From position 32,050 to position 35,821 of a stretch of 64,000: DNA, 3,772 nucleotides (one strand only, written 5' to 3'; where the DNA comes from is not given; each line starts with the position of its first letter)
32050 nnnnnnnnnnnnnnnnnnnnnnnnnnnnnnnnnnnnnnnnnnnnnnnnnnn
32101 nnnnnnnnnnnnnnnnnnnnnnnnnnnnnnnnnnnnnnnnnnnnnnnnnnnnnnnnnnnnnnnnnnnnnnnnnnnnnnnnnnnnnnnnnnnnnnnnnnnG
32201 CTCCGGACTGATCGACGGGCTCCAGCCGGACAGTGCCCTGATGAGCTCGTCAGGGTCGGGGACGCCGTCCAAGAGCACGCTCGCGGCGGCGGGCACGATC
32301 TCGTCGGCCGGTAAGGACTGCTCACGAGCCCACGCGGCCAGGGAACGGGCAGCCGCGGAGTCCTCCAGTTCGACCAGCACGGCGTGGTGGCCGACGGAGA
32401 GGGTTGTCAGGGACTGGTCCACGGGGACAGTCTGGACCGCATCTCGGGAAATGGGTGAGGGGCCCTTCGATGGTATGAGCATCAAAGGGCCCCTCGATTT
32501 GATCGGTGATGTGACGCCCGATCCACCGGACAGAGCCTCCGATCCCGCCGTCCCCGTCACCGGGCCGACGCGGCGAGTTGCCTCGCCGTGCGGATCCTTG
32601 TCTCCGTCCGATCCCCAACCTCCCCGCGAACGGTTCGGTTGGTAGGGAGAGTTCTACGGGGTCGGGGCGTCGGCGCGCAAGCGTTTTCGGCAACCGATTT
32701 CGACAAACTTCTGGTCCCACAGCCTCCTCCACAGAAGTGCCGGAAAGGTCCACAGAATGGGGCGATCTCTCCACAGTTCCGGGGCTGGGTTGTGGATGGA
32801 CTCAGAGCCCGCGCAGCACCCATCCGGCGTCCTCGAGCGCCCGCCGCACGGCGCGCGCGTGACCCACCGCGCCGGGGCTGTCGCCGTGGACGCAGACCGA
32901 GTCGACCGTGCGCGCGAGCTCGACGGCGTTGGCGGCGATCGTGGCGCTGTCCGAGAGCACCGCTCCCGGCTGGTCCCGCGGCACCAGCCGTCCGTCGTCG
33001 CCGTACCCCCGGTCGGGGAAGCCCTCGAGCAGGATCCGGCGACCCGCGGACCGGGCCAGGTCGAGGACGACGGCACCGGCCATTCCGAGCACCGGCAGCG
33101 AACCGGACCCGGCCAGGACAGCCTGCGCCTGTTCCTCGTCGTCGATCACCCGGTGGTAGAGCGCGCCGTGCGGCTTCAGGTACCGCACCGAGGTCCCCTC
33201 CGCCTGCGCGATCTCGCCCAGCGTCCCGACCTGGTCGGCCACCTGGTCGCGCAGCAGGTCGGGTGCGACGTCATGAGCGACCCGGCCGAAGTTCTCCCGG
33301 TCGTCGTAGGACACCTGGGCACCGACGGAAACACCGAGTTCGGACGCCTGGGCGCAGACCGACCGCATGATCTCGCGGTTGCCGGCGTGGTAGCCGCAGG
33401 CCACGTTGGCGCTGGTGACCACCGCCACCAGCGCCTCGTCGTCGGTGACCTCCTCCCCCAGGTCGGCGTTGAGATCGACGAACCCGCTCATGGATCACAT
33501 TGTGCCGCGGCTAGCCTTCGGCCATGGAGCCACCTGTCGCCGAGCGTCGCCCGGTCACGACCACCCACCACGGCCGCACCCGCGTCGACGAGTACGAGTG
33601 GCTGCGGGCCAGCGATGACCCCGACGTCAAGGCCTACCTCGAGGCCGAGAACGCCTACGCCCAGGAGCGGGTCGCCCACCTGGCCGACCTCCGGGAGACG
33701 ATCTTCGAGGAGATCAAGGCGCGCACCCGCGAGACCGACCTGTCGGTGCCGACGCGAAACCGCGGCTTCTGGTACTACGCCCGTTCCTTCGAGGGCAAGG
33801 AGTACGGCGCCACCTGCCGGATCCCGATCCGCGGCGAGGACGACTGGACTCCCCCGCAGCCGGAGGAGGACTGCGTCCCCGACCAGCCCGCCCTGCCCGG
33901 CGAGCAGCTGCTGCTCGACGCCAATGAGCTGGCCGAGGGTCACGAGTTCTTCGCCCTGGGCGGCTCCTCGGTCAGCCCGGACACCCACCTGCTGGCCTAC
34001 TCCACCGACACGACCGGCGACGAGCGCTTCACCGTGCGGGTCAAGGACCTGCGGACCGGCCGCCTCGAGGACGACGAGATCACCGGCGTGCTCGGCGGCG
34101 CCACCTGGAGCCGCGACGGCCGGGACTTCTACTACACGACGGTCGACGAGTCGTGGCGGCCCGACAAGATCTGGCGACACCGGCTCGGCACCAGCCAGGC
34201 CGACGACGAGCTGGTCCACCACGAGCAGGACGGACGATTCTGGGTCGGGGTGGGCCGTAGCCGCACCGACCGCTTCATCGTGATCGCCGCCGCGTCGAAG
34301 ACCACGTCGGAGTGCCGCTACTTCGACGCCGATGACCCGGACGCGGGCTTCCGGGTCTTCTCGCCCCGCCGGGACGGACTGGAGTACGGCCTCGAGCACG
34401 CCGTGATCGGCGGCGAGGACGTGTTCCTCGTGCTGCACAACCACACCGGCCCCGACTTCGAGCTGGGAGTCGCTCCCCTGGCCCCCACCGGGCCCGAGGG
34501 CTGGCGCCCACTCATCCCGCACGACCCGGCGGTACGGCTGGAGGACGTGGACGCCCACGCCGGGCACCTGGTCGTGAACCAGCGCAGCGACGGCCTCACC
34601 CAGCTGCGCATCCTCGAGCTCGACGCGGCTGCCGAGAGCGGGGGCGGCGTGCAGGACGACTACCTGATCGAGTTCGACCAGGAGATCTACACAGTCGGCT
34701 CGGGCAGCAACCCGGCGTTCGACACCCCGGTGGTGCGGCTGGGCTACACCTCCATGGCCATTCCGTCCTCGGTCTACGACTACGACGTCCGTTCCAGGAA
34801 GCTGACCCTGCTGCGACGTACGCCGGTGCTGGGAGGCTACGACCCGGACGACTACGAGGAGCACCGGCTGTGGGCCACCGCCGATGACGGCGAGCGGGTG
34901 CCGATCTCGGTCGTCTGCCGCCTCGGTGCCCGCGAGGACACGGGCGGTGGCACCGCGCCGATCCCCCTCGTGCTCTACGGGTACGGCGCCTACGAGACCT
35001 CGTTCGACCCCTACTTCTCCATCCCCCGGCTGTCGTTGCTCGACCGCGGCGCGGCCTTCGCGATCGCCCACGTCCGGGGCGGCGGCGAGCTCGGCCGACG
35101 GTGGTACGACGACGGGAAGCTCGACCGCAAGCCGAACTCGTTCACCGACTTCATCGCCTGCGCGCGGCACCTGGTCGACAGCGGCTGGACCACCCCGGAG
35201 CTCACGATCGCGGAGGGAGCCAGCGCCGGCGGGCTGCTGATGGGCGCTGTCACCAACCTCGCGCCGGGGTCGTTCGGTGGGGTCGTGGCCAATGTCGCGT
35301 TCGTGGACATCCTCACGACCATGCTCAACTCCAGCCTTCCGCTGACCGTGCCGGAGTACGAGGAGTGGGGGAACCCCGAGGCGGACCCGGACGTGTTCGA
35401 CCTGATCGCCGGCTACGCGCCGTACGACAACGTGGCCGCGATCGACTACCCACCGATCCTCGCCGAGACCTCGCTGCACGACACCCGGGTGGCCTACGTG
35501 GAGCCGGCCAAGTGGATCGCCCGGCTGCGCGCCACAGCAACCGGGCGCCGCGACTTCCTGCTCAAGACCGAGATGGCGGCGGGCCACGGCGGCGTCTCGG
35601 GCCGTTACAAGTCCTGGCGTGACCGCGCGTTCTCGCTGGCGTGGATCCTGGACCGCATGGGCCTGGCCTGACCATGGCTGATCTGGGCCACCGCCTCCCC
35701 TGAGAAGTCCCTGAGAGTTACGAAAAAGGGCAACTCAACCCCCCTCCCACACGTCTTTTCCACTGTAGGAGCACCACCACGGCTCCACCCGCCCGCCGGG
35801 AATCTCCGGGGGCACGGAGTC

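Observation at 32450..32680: Candidate novel structured ncRNA splitting the pxpA-pxpBC cluster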

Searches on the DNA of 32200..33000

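Call 4: search_rna_families(source=window, start=32200, end=33000, threshold=evalue, max_evalue=10, show_alignments=3)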
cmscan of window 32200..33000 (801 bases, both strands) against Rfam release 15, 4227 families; matches with E-value up to 10: 3.
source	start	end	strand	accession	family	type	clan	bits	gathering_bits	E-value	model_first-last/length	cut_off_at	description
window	32553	32599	+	RF01781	ASdes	Gene; sRNA;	-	16.9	40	0.68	1-68/68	no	ASdes TB sRNA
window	32502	32522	+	RF01157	sn1185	Gene; snRNA; snoRNA; CD-box;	-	16.8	60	2.1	1-66/66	no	Small nucleolar RNA sn1185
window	32716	32771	-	RF02126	GHRLOS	Gene; lncRNA;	-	11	48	6.1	1-70/70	no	Ghrelin opposite strand RNA conserved region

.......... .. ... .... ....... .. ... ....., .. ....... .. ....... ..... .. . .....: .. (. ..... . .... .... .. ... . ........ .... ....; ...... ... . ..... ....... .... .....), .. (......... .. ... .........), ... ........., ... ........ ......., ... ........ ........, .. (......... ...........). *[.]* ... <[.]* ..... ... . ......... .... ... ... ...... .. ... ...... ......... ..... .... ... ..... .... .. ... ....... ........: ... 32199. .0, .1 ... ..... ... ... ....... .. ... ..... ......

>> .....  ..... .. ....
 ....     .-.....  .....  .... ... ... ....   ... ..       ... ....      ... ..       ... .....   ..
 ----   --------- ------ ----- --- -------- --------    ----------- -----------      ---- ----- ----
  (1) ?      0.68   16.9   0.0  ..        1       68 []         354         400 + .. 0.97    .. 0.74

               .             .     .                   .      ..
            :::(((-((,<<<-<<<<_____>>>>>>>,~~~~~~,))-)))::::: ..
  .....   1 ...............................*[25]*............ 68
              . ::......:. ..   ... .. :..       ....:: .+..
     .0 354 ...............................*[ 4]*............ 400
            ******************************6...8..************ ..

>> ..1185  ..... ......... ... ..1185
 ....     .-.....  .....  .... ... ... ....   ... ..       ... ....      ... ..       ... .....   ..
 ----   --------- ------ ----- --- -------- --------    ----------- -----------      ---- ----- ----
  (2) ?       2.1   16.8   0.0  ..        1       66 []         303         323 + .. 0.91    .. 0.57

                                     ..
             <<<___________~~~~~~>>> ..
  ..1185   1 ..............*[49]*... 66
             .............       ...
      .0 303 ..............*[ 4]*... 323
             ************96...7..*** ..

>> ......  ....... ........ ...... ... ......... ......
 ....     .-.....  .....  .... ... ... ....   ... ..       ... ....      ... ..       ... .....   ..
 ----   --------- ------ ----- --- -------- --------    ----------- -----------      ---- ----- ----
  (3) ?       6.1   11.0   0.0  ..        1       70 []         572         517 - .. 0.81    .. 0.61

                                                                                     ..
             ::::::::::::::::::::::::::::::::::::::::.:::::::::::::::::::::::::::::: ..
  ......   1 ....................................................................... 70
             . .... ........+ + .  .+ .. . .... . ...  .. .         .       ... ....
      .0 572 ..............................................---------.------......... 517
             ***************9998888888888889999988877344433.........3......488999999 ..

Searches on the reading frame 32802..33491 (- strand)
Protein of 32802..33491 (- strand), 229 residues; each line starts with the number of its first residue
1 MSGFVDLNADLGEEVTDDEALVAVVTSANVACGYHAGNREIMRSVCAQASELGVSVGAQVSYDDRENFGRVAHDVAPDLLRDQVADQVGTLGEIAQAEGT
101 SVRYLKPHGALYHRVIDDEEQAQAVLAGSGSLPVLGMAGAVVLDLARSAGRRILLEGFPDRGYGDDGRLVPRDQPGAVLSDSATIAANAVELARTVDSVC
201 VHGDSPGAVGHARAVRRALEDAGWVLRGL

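Call 7: search_protein_families(library=pfam, proteins=[window:32802-33491:-])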
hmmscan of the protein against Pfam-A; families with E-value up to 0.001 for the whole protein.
window:32802-33491:- (229 aa): 1 family
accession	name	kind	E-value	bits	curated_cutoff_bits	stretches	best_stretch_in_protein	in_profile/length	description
PF03746.21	LamB_YcsF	-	4.5e-68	229.9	22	1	5-220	1-239/239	LamB/YcsF family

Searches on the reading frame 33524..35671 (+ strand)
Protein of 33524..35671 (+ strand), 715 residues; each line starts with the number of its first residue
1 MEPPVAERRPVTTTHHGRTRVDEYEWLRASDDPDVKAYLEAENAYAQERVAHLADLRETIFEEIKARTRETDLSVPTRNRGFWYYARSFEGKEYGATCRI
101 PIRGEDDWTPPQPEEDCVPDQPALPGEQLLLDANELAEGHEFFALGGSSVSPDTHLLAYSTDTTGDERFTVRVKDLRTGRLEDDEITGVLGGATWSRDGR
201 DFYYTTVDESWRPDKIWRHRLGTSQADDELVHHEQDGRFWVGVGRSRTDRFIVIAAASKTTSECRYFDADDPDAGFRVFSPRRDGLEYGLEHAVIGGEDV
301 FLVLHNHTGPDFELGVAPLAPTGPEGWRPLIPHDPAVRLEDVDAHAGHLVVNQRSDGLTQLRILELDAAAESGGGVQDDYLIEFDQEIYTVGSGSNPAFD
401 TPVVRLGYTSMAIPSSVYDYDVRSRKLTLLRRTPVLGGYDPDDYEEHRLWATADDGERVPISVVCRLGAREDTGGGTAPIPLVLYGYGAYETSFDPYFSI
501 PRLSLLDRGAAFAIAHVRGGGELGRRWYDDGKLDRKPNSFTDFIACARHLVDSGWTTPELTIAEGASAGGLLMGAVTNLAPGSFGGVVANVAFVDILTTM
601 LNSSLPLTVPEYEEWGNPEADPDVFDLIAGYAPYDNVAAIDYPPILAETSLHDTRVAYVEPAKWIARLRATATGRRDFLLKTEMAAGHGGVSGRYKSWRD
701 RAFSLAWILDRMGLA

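Call 7: search_protein_families(library=pfam, proteins=[window:33524-35671:+])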
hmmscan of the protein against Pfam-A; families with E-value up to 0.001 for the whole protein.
window:33524-35671:+ (715 aa): 2 families
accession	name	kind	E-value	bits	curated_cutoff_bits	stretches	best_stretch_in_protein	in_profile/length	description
PF02897.21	Peptidase_S9_N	-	1.8e-100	337.1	24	1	3-431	1-412/414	Prolyl oligopeptidase, N-terminal beta-propeller domain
PF00326.27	Peptidase_S9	-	1.5e-54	185.2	22.6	1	497-713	2-211/213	Prolyl oligopeptidase family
